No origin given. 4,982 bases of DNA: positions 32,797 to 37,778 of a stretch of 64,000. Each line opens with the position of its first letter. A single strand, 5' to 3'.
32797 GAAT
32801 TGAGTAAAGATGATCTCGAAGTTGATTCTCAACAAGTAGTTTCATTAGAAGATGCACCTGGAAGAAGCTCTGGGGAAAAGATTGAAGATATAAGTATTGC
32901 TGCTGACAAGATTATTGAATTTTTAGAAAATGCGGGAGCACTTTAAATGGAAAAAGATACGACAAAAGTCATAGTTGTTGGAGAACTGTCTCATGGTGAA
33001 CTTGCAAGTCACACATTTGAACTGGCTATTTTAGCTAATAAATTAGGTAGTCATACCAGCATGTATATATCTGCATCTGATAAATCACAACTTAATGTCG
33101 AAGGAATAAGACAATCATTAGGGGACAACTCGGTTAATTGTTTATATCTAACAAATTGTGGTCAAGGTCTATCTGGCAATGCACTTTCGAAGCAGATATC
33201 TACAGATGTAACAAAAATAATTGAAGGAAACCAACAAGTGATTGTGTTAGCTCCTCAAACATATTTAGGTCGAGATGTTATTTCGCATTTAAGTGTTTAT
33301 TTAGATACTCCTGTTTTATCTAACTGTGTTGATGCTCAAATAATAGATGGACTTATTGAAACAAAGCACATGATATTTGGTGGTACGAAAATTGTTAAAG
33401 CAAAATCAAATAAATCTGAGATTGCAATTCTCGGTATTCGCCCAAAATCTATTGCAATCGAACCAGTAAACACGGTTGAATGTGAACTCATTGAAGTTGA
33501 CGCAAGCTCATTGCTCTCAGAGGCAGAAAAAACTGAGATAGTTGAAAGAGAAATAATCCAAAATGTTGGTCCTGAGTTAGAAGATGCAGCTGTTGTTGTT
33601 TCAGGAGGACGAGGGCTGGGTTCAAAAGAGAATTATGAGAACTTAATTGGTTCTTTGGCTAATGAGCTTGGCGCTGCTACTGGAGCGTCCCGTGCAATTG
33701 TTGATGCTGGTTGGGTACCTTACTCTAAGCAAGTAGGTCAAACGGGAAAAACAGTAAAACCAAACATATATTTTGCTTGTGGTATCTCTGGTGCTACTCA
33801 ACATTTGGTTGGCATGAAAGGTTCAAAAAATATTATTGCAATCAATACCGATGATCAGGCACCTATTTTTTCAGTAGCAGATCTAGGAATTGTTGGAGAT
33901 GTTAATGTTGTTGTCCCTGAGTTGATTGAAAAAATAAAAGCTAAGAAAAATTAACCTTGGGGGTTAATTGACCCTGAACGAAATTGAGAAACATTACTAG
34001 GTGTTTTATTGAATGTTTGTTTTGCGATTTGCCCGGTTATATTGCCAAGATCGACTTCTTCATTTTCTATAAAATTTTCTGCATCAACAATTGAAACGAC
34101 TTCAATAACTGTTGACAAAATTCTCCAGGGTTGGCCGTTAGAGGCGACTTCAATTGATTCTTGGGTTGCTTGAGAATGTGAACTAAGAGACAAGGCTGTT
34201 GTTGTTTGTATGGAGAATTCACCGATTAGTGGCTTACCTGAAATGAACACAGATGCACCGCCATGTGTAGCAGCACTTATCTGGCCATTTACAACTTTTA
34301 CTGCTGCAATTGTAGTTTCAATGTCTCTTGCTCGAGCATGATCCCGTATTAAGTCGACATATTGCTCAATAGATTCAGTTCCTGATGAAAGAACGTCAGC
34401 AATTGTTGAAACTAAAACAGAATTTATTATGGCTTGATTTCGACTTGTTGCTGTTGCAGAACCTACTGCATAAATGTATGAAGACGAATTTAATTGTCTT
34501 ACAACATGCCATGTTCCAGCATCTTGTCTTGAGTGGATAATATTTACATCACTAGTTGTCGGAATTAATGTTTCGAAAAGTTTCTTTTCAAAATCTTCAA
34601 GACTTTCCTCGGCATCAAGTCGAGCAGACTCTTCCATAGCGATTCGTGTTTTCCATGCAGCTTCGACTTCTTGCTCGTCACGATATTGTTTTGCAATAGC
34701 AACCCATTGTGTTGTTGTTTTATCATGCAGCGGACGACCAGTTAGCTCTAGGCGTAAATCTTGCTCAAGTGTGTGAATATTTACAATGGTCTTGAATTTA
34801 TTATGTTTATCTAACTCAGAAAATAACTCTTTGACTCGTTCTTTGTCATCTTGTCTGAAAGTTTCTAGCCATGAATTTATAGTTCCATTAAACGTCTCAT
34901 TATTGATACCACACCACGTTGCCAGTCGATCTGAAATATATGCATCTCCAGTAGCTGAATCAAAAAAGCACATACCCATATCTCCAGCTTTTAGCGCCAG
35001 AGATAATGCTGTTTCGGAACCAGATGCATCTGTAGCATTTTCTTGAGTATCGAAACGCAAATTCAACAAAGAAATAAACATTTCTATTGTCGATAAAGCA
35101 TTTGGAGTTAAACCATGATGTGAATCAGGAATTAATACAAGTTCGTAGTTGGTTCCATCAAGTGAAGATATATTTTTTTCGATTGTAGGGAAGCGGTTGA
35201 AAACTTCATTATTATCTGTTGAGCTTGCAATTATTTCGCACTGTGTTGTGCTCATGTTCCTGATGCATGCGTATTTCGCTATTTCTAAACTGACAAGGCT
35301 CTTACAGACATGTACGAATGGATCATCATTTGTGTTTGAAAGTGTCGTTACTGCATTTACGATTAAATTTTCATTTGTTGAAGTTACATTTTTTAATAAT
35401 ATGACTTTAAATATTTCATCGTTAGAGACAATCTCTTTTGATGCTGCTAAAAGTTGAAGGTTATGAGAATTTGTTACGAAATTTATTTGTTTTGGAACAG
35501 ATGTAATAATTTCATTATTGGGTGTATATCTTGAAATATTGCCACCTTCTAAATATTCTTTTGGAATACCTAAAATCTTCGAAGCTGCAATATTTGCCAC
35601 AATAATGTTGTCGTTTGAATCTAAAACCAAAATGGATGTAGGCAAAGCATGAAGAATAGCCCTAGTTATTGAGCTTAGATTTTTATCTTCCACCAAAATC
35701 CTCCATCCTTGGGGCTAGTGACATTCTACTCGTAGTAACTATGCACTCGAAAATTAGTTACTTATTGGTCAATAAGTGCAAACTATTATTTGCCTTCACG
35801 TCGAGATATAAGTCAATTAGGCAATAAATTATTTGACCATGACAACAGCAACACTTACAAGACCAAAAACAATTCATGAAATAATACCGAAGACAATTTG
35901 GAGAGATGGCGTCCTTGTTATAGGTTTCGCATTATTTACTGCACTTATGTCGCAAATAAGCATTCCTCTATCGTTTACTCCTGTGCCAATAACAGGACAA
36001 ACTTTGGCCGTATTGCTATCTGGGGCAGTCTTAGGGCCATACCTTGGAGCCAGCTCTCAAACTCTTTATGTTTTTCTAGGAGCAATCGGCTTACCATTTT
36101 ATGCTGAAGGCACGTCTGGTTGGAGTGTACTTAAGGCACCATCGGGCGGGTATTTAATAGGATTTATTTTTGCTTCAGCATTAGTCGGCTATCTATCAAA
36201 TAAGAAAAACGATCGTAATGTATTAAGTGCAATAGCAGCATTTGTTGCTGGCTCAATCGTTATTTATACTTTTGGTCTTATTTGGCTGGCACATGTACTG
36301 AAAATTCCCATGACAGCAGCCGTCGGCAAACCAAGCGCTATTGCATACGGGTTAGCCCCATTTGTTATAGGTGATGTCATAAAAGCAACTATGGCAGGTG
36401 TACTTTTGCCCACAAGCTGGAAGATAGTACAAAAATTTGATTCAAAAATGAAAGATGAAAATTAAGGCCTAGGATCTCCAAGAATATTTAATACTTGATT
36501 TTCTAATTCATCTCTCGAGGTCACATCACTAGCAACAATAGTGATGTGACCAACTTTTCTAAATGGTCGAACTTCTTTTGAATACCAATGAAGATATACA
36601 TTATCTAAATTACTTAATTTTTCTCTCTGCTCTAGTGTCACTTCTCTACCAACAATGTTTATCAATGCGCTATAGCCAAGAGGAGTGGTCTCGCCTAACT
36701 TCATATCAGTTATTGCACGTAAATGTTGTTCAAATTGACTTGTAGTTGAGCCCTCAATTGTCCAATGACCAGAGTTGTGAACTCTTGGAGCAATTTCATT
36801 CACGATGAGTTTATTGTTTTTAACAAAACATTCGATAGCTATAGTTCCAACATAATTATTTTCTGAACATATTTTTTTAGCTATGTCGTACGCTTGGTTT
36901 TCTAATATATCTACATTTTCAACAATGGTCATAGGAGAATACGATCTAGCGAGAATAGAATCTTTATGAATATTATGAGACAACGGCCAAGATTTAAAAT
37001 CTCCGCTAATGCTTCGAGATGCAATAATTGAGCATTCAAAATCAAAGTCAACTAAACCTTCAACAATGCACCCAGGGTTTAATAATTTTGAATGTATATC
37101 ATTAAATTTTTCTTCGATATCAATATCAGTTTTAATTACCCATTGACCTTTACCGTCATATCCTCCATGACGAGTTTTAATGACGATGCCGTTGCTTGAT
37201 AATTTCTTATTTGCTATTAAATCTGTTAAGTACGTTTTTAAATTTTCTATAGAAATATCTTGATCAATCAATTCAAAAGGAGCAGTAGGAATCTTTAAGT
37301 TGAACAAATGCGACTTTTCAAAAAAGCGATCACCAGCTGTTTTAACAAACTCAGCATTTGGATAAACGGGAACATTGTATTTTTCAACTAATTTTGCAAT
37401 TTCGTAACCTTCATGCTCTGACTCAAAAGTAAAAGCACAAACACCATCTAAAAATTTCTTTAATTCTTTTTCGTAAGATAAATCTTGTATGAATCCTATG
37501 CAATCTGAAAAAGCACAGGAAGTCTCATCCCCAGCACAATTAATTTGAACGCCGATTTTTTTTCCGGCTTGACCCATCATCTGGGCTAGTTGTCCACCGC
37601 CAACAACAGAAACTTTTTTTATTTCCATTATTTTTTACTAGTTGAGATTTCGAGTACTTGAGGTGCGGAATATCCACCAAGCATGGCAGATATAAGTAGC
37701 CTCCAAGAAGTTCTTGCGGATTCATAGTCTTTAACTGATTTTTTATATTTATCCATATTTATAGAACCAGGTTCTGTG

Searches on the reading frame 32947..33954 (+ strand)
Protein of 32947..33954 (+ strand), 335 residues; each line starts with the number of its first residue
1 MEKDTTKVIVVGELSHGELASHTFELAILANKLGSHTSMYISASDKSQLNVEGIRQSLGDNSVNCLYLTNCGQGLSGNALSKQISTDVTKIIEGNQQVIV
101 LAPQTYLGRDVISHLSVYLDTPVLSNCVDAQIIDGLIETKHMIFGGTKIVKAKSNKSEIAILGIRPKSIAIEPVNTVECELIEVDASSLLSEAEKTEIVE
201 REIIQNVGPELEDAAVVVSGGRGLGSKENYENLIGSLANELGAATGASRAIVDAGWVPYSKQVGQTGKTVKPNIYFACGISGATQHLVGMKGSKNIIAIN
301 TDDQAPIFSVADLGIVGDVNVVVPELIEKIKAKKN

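Call 53: search_protein_families(library=pfam, proteins=[window:32947-33954:+], max_evalue=0.001)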
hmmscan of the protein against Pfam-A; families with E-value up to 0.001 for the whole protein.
window:32947-33954:+ (335 aa): 2 families
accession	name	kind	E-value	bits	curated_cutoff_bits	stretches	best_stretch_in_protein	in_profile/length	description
PF00766.25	ETF_alpha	-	2.9e-35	120.5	27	1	210-291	1-81/81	Electron transfer flavoprotein FAD-binding domain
PF01012.27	ETF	-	2.9e-09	37.4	26.7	1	10-187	3-179/181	Electron transfer flavoprotein domain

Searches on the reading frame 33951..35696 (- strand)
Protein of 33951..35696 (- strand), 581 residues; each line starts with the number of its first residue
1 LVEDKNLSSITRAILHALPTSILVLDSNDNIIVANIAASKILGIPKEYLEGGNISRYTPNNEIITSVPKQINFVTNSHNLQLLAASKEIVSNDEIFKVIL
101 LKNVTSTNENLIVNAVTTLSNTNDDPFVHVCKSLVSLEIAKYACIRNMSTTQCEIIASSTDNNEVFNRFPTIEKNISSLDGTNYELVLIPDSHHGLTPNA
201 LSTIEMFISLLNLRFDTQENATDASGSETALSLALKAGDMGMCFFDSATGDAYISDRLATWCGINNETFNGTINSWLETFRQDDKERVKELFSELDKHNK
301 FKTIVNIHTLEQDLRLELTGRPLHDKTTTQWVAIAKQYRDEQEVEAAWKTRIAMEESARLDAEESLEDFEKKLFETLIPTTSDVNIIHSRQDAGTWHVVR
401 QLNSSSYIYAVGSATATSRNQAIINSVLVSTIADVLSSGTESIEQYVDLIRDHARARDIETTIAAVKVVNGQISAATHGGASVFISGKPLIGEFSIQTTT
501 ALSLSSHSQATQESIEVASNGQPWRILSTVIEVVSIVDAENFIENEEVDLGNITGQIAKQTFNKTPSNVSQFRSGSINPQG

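Call 53: search_protein_families(library=pfam, proteins=[window:33951-35696:-], max_evalue=0.001)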
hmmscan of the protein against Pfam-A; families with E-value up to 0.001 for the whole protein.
window:33951-35696:- (581 aa): 1 family
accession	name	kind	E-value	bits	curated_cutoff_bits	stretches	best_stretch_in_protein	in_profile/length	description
PF00989.32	PAS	-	1.1e-06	29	22.6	1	12-61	4-53/113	PAS fold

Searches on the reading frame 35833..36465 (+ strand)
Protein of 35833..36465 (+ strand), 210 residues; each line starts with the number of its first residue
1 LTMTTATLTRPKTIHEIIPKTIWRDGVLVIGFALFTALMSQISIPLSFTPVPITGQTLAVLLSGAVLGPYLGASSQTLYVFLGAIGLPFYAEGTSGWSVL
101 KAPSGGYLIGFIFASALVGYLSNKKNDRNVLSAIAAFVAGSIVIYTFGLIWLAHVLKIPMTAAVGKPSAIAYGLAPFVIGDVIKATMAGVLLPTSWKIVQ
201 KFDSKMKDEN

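Call 54: search_protein_families(library=pfam, proteins=[window:35833-36465:+], max_evalue=0.001)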
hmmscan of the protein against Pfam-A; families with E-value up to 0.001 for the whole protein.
window:35833-36465:+ (210 aa): 2 families
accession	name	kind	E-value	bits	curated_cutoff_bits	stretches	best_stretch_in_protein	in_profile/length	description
PF02632.19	BioY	-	1.3e-40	139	25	1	48-196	1-139/140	BioY family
PF12822.12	ECF_trnsprt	-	1.4e-05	25.6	30.7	1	37-193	7-166/169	ECF transporter, substrate-specific component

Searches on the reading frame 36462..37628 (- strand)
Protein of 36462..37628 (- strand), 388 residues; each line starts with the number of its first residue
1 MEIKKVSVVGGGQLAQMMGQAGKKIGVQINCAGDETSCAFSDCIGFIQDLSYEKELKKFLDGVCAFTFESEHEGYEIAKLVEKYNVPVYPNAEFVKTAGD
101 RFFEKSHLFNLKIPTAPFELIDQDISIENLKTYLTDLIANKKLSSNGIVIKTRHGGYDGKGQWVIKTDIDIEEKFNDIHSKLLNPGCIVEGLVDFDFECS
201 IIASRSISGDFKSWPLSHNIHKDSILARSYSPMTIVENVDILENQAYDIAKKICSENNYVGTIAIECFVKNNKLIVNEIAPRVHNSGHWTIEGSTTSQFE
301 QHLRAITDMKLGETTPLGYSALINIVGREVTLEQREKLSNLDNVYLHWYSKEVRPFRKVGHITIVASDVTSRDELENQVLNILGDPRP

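Call 54: search_protein_families(library=pfam, proteins=[window:36462-37628:-], max_evalue=0.001)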
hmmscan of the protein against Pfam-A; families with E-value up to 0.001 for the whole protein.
window:36462-37628:- (388 aa): 3 families
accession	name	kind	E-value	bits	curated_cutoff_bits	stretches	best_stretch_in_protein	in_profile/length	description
PF02222.28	ATP-grasp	-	2.1e-48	164.8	27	1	107-299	2-179/179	ATP-grasp domain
PF17769.7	PurK_C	-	1.8e-15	56.8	22.6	1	320-371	1-52/56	Phosphoribosylaminoimidazole carboxylase C-terminal domain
PF22660.2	RS_preATP-grasp-like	-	1.1e-10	42.2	27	1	4-97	2-96/98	Ribonucleotide synthetase preATP-grasp domain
